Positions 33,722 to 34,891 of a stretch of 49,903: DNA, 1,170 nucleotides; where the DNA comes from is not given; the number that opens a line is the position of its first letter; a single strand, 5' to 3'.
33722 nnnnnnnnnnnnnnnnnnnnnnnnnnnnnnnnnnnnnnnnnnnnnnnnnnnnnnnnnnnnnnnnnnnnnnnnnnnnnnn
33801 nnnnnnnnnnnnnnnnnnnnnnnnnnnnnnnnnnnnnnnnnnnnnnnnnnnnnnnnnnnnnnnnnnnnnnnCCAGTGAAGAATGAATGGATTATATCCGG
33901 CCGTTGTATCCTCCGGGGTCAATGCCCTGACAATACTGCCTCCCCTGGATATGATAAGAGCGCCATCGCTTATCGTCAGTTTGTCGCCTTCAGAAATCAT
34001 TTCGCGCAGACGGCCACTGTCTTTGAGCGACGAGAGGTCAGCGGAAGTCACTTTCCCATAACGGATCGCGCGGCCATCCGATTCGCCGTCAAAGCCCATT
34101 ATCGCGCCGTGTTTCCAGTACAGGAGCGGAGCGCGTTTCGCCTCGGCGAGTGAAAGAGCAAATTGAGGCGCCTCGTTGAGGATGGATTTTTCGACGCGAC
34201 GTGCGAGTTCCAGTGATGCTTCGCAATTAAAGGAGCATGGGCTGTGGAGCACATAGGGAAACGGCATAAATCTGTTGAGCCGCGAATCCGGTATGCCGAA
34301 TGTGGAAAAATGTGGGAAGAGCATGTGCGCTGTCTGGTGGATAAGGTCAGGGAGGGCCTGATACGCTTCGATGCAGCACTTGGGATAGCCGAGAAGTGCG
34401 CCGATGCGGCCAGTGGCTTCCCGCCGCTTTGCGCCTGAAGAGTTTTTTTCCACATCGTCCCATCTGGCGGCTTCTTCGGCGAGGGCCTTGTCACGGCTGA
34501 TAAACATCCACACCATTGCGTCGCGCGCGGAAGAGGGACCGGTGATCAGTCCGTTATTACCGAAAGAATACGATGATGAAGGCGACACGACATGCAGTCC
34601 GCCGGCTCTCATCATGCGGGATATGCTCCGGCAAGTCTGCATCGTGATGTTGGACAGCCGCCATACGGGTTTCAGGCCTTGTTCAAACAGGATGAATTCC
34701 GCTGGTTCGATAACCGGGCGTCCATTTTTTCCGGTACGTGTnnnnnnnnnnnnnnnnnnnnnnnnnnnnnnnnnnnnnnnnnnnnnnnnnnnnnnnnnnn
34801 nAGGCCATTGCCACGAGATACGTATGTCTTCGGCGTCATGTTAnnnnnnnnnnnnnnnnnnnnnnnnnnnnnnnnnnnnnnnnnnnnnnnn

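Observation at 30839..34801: Radical SAM/SPASM enzyme and Cys-motif protein co-operonic with short ResB and CcsA (system II cytochrome c biogenesis)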

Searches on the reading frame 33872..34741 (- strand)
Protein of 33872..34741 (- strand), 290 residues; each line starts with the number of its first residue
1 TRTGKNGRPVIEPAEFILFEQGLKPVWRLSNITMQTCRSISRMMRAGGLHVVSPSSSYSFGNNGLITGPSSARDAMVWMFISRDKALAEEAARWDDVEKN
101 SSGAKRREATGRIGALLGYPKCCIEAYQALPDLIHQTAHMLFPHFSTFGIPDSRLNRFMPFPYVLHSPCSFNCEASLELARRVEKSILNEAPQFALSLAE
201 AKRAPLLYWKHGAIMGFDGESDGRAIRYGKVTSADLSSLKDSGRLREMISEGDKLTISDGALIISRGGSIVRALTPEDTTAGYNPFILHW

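Call 33: find_related_loci(query=A2, collection=genome_contigs, flank=10000)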
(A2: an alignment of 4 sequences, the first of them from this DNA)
Query A2 (290 aa) in genome_contigs; peptide patterns used: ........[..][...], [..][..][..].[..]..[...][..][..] (x = any residue, [..] = any of these).
125 stretches matched a pattern; 88 encode a relative of the query (tblastn E <= 1e-3); the best 80 are kept; 80 distinct loci.
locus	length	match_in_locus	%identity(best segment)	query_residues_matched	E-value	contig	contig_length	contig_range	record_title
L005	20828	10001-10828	31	3-286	6e-29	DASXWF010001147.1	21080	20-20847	MAG TPA_asm: Polyangiaceae bacterium isolate SMAG_U4764 k141_301701, whole genome shotgun sequence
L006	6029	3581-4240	30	21-238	2e-20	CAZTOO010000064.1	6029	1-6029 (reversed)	MAG TPA_asm: uncultured Methanosarcinales archaeon isolate binchicken_co150_768 genome assembly, contig: NODE_37540_leng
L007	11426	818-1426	30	79-281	1e-18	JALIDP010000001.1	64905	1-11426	MAG: Candidatus Nanohalarchaeota archaeon QJJ-7 isolate QJJ-7_bin.66 NODE_1_length_64905_cov_5.519065, whole genome shot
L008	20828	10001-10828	27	16-274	5e-18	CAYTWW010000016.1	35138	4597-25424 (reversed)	MAG TPA_asm: uncultured Methanosarcinales archaeon isolate SRP167436_co1_14 genome assembly, contig: NODE_1670_length_35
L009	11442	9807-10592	24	9-266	1e-17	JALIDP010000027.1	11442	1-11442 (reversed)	MAG: Candidatus Nanohalarchaeota archaeon QJJ-7 isolate QJJ-7_bin.66 NODE_27_length_11442_cov_4.730888, whole genome sho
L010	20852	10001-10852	27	15-290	8e-16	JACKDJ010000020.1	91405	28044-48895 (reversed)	MAG: Myxococcales bacterium isolate HK-STAS-MYXO-4 HK-STAS-MYXO-4_20, whole genome shotgun sequence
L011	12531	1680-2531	23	11-282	1e-16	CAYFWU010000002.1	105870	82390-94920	MAG TPA_asm: uncultured archaeon isolate ERP108616_co2_128 genome assembly, contig: NODE_110_length_105870_cov_7.528649,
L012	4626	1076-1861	28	12-282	2e-15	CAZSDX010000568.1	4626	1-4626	MAG TPA_asm: uncultured Polyangiaceae bacterium isolate SRP290908_co2_191 genome assembly, contig: NODE_28513_length_462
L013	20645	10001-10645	29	14-227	6e-15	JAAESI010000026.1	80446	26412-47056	MAG: Proteobacteria bacterium isolate Ust_8 UstG_CONTIG153392, whole genome shotgun sequence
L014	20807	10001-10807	28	9-270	6e-15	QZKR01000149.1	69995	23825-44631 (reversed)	MAG: Myxococcales bacterium isolate SURF_8 Ga0104751_1000445, whole genome shotgun sequence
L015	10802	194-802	26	59-270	1e-14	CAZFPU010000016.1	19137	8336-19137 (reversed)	MAG TPA_asm: uncultured Methanosarcinales archaeon isolate binchicken_co248_65 genome assembly, contig: NODE_3047_length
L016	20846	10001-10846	24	25-290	2e-14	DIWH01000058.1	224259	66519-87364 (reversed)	MAG TPA_asm: bacterium UBP9_UBA6111 isolate UBA6111 UBA6111_contig_8525, whole genome shotgun sequence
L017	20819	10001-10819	24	35-290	2e-14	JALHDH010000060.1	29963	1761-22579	MAG: bacterium isolate 1-no_shock_S1_038 scaffold_1116, whole genome shotgun sequence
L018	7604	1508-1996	26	65-230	4e-14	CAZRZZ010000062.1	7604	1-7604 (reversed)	MAG TPA_asm: uncultured Methanosarcinales archaeon isolate binchicken_co21_487 genome assembly, contig: NODE_9914_length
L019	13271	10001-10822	28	22-288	8e-14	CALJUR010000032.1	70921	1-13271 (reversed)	MAG TPA_asm: uncultured Myxococcales bacterium isolate SRR6007444_bin.12_CONCOCT_v1.1_MAG genome assembly, contig: ERZ72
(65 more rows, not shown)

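Call 38: predict_structure(alignment_id=A1)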
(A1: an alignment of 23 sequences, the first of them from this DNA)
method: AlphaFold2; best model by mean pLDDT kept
length: 290 residues; sequences in the alignment: 23
mean_pLDDT: 88.4   pTM: 0.86
mean pLDDT of the five models: 88.4, 88.3, 88.0, 87.2, 85.7
residues with pLDDT >= 90: 194; 70-90: 72; 50-70: 13; < 50: 11
segments of 3 or more residues with pLDDT < 50: 1-11
pLDDT, mean of each block of 10 residues (from residue 1): 36 84 95 89 96 87 76 86 98 94 94 98 96 80 92 92 94 98 95 92 91 88 95 74 86 95 96 84 83
secondary structure, 60 per line:
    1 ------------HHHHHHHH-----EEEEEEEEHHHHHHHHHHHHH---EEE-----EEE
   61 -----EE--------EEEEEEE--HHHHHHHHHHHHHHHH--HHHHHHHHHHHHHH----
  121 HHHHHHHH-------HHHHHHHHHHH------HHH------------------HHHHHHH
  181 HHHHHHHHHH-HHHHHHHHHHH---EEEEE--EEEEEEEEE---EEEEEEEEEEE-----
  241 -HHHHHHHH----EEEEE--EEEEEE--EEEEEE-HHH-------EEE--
elements in order: H13-20 E26-33 H34-46 E50-52 E58-60 E76-82 H85-100 H103-116 H121-128 H136-146 H174-190 H192-202 E206-210 E213-221 E225-235 H242-249 E254-258 E261-266 E269-274 E286-288

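Call 49: find_related_loci(query=A2, collection=metagenome_contigs, flank=10000)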
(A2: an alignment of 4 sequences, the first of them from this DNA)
Query A2 (290 aa) in metagenome_contigs; peptide patterns used: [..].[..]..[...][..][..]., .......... (x = any residue, [..] = any of these).
600 stretches matched a pattern (row limit reached: there are more); 291 encode a relative of the query (tblastn E <= 1e-3); the best 80 are kept; 80 distinct loci.
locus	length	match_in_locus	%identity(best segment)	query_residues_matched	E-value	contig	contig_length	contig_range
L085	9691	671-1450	29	15-269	6e-20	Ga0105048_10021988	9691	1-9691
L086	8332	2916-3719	25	16-282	1e-18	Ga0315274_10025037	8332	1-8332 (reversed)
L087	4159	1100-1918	22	11-282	2e-18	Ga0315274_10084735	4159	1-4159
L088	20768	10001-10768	26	17-269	1e-17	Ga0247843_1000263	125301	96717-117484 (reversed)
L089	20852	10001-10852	23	11-282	6e-17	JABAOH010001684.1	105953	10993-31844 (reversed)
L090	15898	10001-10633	25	22-228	1e-16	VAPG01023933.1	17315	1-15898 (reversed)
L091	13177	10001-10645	27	79-281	2e-16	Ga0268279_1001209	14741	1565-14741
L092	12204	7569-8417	22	7-271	8e-16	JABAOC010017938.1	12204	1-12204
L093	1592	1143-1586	28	113-259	5e-16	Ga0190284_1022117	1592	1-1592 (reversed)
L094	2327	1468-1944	28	79-231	8e-16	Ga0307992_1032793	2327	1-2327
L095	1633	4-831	22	11-282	1e-15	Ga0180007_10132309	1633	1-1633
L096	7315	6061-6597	31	106-271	7e-15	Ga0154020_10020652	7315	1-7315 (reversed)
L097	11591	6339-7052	23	73-271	1e-14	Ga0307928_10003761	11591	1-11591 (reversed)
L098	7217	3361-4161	22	16-282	1e-14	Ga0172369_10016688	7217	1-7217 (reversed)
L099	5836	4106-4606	29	108-274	1e-14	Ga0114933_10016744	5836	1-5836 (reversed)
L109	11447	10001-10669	22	81-283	8e-13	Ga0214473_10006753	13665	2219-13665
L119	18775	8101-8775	21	81-283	7e-12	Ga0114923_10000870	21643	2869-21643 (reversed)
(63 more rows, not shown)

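Call 65: fold_search(model_id=the predicted structure, library=pdb)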
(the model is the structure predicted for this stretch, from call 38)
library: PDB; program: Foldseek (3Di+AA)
matches with E <= 10: 621; with E <= 0.001: 0
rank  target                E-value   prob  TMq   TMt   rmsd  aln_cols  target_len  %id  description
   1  2guk_A                8.8e-03  1.00  0.30  0.70   4.3       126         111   16  Crystal Structure of the Conserved Protein of Unknown Function from Porphyromonas gingivalis (released 2006-05-30)
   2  4r29_B                2.5e-02  0.89  0.25  0.33   9.8       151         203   11  Crystal structure of bacterial cysteine methyltransferase effector NleE (released 2014-12-03)
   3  4r29_C                7.8e-02  0.75  0.25  0.34   7.7       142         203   11  Crystal structure of bacterial cysteine methyltransferase effector NleE (released 2014-12-03)
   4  4r29_A                9.9e-02  0.77  0.27  0.36   7.2       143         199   10  Crystal structure of bacterial cysteine methyltransferase effector NleE (released 2014-12-03)
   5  4r29_D                9.9e-02  0.66  0.24  0.33   9.7       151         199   11  Crystal structure of bacterial cysteine methyltransferase effector NleE (released 2014-12-03)
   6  7o37_L                1.2e-01  0.04  0.12  0.09  19.5       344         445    9  Murine supercomplex CIII2CIV in the assembled locked conformation (released 2021-10-13)
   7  3pgw_H                1.3e-01  0.12  0.11  0.23  11.4       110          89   12  Crystal structure of human U1 snRNP (released 2010-12-29)
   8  9g9j_E                1.4e-01  0.10  0.11  0.15  15.6       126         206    9  CryoEM structure of Enterococcus italicus Csm-crRNA complex bound to pNppA3 and AMPNPP (released 2025-01-29)
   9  8u17_A                1.4e-01  0.05  0.15  0.13  17.2       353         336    8  The ternary complex structure of DDB1-CRBN-SALL4(ZF1,2)-long bound to Pomalidomide (released 2023-12-27)
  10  9g9b_D                1.7e-01  0.10  0.12  0.15  14.0       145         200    8  CryoEM structure of Enterococcus italicus Csm-crRNA (4.3) complex (released 2025-01-29)
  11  7jsr_A                1.8e-01  0.07  0.17  0.06  15.9       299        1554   10  Crystal structure of the large glutamate dehydrogenase composed of 180 kDa subunits from Mycobacterium smegmatis (released 2021-06-09)
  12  3e05_B                1.9e-01  0.57  0.13  0.19   7.7        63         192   11  CRYSTAL STRUCTURE OF Precorrin-6y C5,15-methyltransferase FROM Geobacter metallireducens GS-15 (released 2008-08-12)
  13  3pgw_E                1.9e-01  0.10  0.11  0.24  11.4       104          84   12  Crystal structure of human U1 snRNP (released 2010-12-29)
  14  7jsr_B                1.9e-01  0.08  0.17  0.06  14.9       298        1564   10  Crystal structure of the large glutamate dehydrogenase composed of 180 kDa subunits from Mycobacterium smegmatis (released 2021-06-09)
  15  7c3m_B                1.9e-01  0.06  0.13  0.08  21.2       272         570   13  Structure of FERM protein (released 2020-06-03)
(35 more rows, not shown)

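Call 71: find_related_loci(query=A2, collection=viral_contigs, flank=8000)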
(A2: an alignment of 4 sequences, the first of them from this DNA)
Query A2 (290 aa) in viral_contigs; peptide patterns used: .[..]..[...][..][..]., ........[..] (x = any residue, [..] = any of these).
41 stretches matched a pattern; 12 encode a relative of the query (tblastn E <= 1e-3); 12 distinct loci.
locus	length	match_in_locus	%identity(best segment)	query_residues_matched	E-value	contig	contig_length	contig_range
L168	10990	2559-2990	28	48-183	2e-9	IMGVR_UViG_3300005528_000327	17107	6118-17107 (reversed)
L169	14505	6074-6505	28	48-183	2e-9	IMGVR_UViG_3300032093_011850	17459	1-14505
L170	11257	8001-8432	28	48-183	2e-9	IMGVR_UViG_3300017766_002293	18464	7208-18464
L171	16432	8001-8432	28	48-183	2e-9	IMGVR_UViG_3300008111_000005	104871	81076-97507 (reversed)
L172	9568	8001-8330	30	89-180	3e-7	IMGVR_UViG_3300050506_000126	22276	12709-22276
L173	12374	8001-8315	28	89-183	3e-6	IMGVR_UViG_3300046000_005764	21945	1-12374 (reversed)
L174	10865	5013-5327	28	89-183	2e-6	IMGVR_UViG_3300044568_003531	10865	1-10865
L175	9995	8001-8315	28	89-183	2e-6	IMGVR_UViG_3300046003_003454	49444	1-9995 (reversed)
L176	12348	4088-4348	30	112-183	5e-6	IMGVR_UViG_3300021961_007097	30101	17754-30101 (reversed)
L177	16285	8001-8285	29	112-190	7e-6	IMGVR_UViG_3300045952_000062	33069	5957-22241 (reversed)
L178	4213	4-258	31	114-183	1e-5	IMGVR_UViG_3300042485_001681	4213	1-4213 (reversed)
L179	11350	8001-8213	34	113-179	4e-5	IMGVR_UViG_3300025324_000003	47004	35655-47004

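Call 77: search_protein_families(library=pfam, proteins=[L119:2217-3752:+, L119:4018-4635:+, L119:15157-16320:+, L119:16324-16821:+, L119:16838-17563:+, L119:17567-18325:+, L109:2057-3178:+, L109:3201-4643:+, L119:8856-11771:+, L090:1078-2214:-], max_evalue=0.001)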
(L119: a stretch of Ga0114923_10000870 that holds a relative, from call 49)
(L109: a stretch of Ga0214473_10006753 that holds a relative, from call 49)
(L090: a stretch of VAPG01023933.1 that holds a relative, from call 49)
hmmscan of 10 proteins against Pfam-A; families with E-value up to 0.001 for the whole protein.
L119:2217-3752:+ (512 aa): 1 family
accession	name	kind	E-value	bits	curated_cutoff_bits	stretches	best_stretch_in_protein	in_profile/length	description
PF01564.23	Spermine_synth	-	1.7e-10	41.2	22.9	1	295-430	16-155/186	Spermine/spermidine synthase domain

L119:4018-4635:+ (206 aa): 0 families

L119:15157-16320:+ (388 aa): 1 family
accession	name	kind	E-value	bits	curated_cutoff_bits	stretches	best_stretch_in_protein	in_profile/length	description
PF01478.23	Peptidase_A24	-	1.2e-05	26.1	26.5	1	19-143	3-97/104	Type IV leader peptidase family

L119:16324-16821:+ (166 aa): 0 families

L119:16838-17563:+ (242 aa): 1 family
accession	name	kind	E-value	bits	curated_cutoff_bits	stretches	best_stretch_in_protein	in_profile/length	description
PF04402.19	SIMPL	-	1.7e-29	104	25.2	1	52-239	2-203/205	Protein of unknown function (DUF541)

L119:17567-18325:+ (253 aa): 2 families
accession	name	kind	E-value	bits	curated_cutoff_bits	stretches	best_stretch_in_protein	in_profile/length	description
PF03372.29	Exo_endo_phos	-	2.4e-31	109.6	24.5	1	8-246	1-225/225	Endonuclease/Exonuclease/phosphatase family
PF14529.12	Exo_endo_phos_2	-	1.8e-05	25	27.4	1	108-249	3-116/117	Endonuclease-reverse transcriptase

L109:2057-3178:+ (374 aa): 3 families
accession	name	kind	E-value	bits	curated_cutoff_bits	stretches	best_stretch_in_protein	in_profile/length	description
PF04055.27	Radical_SAM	-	1e-22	81.5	29.5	1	24-185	3-165/166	Radical SAM superfamily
PF13186.11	SPASM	-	4.2e-10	40.2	21.5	1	255-315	1-67/67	Iron-sulfur cluster-binding domain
PF13353.11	Fer4_12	-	2.2e-05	25.2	22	1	26-149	13-133/137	4Fe-4S single cluster domain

L109:3201-4643:+ (481 aa): 0 families

L119:8856-11771:+ (972 aa): 2 families
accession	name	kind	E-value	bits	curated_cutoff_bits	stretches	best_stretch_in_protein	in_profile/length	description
PF04055.27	Radical_SAM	-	8.8e-65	218.4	29.5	3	258-415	3-165/166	Radical SAM superfamily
PF13353.11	Fer4_12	-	2.7e-20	73.5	22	2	600-681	14-96/137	4Fe-4S single cluster domain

L090:1078-2214:- (379 aa): 1 family
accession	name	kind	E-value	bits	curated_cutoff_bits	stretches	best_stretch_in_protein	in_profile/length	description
PF01478.23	Peptidase_A24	-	4.2e-06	27.6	26.5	1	13-130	4-103/104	Type IV leader peptidase family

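Call 99: fold_search(model_id=the predicted structure, library=viral)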
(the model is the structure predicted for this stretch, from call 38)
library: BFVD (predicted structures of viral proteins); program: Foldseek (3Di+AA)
matches with E <= 10: 645; with E <= 0.001: 0
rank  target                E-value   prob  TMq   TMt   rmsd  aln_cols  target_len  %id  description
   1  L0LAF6                1.2e-03  1.00  0.26  0.32   6.0       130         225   15  Uncharacterized protein [Bacillus phage phiAGATE]
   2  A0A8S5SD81            2.4e-02  0.38  0.14  0.23  15.2       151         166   14  Thymidylate synthase complementing protein [Siphoviridae sp. ctnpt50]
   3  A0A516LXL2            2.6e-02  0.98  0.25  0.53   5.6       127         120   16  (no name in the UniProt tables at hand)
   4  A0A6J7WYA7            4.8e-02  0.66  0.19  0.21   9.8       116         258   15  S-adenosyl-L-methionine-dependent methyltransferase (Fragment) [uncultured Caudovirales phage]
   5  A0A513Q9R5            6.1e-02  0.12  0.15  0.14  15.5       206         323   12  Spike glycoprotein (Fragment) [Porcine torovirus]
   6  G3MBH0                7.7e-02  0.66  0.23  0.33   6.2       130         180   15  Gp108 [Bacillus phage G]
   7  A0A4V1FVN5            7.7e-02  0.04  0.08  0.05  17.8       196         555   11  (no name in the UniProt tables at hand)
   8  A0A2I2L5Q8            1.0e-01  0.05  0.14  0.06  25.4       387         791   12  DNA-directed RNA polymerase [Orpheovirus IHUMI-LCC2]
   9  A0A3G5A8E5            1.6e-01  0.47  0.22  0.31  11.3       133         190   14  Uncharacterized protein [Hyperionvirus sp.]
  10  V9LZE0                1.6e-01  0.18  0.12  0.20  11.5       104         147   12  peptidyl-tRNA hydrolase [Vibrio phage VH7D]
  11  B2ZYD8                1.9e-01  0.08  0.13  0.15  16.8       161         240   12  Nucleotidyl transferase [Ralstonia phage phiRSL1]
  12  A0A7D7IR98            2.2e-01  0.51  0.16  0.35   5.8        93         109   14  (no name in the UniProt tables at hand)
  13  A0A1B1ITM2            2.2e-01  0.28  0.15  0.30   5.5        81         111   17  (no name in the UniProt tables at hand)
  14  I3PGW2                2.3e-01  0.16  0.14  0.06   8.0       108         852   15  Putative tail fiber protein/putative EPS depolymerase [Xanthomonas phage vB_XveM_DIBBI]
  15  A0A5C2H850            2.4e-01  0.72  0.18  0.38   5.3        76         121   18  Uncharacterized protein [Enterococcus phage PEf771]
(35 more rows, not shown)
